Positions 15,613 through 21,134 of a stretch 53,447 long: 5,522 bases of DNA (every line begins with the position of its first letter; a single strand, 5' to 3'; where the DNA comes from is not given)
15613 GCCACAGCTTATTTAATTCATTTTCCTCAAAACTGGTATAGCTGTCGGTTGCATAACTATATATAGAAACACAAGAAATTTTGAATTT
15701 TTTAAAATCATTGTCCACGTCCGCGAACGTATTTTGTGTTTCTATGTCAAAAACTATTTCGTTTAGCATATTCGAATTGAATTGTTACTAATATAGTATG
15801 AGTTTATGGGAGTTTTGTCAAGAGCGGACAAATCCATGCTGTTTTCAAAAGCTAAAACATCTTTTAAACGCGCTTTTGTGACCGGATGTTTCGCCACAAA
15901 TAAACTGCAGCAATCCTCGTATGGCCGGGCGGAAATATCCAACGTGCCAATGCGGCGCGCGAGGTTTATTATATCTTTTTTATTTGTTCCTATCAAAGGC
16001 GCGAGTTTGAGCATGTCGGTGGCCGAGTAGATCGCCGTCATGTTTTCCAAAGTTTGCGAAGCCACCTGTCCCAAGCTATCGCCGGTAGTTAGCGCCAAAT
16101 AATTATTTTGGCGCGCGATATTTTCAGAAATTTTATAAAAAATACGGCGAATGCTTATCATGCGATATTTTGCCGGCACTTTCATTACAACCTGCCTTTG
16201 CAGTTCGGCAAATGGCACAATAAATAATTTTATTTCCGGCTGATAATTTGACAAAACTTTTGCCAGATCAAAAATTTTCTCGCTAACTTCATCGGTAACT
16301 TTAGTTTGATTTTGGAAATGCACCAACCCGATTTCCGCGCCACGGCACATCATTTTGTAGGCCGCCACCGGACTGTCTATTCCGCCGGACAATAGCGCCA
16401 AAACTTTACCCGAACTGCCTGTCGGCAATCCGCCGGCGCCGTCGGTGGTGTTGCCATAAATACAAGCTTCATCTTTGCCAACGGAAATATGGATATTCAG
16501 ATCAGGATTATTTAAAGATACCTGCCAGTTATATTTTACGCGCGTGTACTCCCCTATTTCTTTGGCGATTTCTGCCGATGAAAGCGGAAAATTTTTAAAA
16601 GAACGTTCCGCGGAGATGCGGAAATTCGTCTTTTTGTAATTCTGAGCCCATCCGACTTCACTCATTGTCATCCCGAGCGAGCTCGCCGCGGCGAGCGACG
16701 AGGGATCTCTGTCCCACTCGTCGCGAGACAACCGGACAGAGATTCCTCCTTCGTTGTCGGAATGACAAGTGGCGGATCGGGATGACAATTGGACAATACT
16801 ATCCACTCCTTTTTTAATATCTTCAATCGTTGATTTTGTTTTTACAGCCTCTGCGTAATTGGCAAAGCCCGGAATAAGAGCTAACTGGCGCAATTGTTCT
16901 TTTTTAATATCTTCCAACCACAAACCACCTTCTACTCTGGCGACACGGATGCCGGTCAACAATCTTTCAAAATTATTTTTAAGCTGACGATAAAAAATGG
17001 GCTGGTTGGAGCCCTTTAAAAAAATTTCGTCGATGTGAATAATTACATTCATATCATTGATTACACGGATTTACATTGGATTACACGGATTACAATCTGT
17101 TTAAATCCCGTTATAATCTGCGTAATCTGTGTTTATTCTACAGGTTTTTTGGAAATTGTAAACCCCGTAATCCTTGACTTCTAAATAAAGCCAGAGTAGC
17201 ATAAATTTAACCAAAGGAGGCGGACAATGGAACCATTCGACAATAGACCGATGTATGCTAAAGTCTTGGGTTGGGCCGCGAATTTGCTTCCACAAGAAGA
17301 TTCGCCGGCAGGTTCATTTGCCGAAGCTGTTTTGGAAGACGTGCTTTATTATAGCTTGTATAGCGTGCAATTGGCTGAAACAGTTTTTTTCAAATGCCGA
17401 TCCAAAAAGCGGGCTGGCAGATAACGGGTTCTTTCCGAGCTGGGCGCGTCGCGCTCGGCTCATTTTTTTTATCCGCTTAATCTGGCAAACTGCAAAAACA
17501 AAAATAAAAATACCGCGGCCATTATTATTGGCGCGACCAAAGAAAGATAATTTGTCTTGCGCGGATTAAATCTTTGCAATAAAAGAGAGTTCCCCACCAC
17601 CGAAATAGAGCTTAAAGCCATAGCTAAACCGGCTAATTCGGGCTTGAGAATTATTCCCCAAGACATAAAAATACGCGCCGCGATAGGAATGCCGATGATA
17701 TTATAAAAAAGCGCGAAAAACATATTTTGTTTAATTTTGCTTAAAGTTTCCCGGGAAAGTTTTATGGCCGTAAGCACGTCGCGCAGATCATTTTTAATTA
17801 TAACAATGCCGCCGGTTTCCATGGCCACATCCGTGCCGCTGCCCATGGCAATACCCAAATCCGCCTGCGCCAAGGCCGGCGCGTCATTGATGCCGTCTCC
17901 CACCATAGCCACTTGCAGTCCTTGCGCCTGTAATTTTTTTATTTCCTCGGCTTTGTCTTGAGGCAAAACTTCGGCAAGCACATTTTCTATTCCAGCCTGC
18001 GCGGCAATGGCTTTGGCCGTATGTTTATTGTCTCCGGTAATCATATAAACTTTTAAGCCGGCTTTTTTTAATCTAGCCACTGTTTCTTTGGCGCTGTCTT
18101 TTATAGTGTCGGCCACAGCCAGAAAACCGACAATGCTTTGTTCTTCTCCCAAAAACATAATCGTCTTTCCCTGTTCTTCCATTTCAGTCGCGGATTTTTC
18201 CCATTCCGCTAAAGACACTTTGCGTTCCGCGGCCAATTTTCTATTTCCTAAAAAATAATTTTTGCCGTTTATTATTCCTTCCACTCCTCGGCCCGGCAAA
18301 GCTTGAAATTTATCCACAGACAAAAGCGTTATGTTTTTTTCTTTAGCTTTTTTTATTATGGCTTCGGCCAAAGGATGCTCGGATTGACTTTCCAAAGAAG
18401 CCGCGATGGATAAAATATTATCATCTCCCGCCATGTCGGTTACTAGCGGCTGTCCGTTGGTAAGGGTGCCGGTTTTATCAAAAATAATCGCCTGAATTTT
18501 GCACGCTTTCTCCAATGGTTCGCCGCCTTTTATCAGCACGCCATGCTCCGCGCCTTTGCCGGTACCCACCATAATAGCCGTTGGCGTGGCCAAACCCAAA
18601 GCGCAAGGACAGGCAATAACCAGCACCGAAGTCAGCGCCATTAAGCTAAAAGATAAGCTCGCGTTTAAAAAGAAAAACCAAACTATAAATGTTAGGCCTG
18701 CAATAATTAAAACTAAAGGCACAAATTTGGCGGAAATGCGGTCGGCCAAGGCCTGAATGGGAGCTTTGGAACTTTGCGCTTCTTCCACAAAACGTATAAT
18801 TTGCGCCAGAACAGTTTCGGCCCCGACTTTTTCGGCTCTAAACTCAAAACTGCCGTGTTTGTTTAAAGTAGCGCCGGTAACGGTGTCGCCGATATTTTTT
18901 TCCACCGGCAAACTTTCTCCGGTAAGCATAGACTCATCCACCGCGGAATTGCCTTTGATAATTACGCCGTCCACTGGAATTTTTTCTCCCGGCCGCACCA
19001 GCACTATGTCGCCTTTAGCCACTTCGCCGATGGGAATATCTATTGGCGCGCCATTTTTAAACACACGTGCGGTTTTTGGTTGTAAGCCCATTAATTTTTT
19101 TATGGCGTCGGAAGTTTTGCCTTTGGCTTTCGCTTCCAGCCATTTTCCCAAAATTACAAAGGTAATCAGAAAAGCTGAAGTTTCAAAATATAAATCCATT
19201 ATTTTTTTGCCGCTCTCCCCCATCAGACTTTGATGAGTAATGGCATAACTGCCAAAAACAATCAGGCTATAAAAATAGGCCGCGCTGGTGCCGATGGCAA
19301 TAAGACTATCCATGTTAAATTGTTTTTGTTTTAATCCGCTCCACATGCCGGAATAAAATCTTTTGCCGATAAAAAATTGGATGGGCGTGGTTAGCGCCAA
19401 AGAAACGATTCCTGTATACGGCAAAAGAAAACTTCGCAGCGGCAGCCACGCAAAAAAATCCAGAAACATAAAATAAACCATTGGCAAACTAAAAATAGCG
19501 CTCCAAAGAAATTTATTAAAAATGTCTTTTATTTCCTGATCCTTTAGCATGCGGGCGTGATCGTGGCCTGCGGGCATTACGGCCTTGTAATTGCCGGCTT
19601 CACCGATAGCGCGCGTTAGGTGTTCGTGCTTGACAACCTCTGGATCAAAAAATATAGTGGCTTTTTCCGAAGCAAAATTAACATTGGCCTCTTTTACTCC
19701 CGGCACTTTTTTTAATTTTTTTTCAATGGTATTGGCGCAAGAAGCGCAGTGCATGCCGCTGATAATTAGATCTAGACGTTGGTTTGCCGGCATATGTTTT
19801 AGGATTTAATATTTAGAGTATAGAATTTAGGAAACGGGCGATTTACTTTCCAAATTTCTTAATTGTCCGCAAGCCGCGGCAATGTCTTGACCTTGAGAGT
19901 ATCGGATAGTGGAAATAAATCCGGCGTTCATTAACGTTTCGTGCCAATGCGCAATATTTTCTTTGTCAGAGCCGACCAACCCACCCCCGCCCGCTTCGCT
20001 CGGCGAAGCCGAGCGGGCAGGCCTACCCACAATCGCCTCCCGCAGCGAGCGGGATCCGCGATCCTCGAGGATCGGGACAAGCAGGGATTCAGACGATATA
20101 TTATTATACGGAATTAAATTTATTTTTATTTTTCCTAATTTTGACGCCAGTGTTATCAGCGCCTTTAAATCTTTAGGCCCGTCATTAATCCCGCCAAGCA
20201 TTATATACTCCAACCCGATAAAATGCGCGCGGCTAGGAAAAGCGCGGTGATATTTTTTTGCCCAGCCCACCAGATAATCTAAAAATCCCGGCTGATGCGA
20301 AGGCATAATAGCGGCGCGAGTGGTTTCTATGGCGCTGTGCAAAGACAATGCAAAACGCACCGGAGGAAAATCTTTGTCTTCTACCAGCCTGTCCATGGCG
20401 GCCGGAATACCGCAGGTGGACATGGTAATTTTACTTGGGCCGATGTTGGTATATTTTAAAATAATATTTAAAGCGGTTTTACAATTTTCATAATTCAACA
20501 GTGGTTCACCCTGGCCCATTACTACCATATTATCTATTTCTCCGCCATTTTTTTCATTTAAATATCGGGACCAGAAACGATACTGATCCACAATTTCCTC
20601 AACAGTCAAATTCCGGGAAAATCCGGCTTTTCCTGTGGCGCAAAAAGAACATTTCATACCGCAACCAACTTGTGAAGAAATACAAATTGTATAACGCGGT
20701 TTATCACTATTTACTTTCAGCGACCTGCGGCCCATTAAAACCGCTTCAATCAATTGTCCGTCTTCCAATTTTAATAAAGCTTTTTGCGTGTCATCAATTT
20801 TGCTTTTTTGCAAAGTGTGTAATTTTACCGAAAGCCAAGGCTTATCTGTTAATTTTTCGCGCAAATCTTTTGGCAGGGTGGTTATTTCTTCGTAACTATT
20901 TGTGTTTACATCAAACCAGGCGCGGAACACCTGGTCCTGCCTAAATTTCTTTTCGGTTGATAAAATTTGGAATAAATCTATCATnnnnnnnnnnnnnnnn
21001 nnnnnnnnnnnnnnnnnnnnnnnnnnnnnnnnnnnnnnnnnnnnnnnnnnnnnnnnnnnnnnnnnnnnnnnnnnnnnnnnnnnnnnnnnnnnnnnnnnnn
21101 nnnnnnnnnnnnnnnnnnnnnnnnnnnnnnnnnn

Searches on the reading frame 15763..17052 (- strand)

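Call 28: search_protein_families(library=pfam, proteins=[window:15763-17052:-], max_evalue=0.001)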
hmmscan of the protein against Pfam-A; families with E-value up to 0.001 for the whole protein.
window:15763-17052:- (429 aa): 5 families
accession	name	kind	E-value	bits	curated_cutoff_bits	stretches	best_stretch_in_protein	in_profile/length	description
PF02568.20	ThiI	-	2.5e-69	233.3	20.5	1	212-407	1-196/197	Thiamine biosynthesis protein (ThiI)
PF02926.22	THUMP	-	4.8e-12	46.6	20.6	1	133-199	14-82/84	THUMP domain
PF06508.19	QueC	-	6e-06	26.3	22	0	216-266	1-53/210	Queuosine biosynthesis protein QueC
PF22025.1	ThiI_fer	-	4e-05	24.4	25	1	3-40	2-39/72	ThiI ferredoxin-like domain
PF03054.22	tRNA_Me_trans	-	0.00048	20.3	20.6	0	216-252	2-38/202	tRNA methyl transferase HUP domain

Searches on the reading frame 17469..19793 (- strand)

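Call 28: search_protein_families(library=pfam, proteins=[window:17469-19793:-], max_evalue=0.001)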
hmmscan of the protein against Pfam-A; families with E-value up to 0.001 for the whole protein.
window:17469-19793:- (774 aa): 5 families
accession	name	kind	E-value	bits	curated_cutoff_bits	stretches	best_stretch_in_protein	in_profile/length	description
PF00122.25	E1-E2_ATPase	-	5.1e-61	205.8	28.1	1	237-417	2-181/181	E1-E2 ATPase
PF00702.32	Hydrolase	-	1.5e-40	140.1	26.4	1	433-645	1-191/191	haloacid dehalogenase-like hydrolase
PF00403.32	HMA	-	8.6e-17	61.7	24.8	1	9-67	2-60/62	Heavy-metal-associated domain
PF08282.18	Hydrolase_3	-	1.2e-06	28.8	20.9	1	619-669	197-247/255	haloacid dehalogenase-like hydrolase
PF12710.13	HAD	-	9.5e-05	23.3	27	1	564-641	86-188/189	haloacid dehalogenase-like hydrolase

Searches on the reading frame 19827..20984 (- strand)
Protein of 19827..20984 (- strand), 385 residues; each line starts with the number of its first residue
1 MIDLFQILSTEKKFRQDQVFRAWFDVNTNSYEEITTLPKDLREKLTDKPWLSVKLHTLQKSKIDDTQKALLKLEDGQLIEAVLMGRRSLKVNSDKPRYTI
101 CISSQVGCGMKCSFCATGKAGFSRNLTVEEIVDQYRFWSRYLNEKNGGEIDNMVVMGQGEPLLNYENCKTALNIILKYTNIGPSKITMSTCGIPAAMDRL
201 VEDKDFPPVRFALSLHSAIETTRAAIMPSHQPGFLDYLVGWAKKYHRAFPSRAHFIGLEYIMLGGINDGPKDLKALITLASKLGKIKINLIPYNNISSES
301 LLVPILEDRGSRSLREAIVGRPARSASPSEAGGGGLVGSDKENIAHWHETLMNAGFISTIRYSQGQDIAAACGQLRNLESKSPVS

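Call 28: search_protein_families(library=pfam, proteins=[window:19827-20984:-], max_evalue=0.001)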
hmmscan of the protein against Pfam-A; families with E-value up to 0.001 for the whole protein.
window:19827-20984:- (385 aa): 2 families
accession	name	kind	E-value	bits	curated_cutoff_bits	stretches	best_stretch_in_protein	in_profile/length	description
PF04055.27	Radical_SAM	-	8e-10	39.6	29.5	1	103-267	2-155/166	Radical SAM superfamily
PF21016.3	RlmN_N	-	0.00054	20.1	24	1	9-47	18-56/60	Ribosomal RNA large subunit methyltransferase N-terminal domain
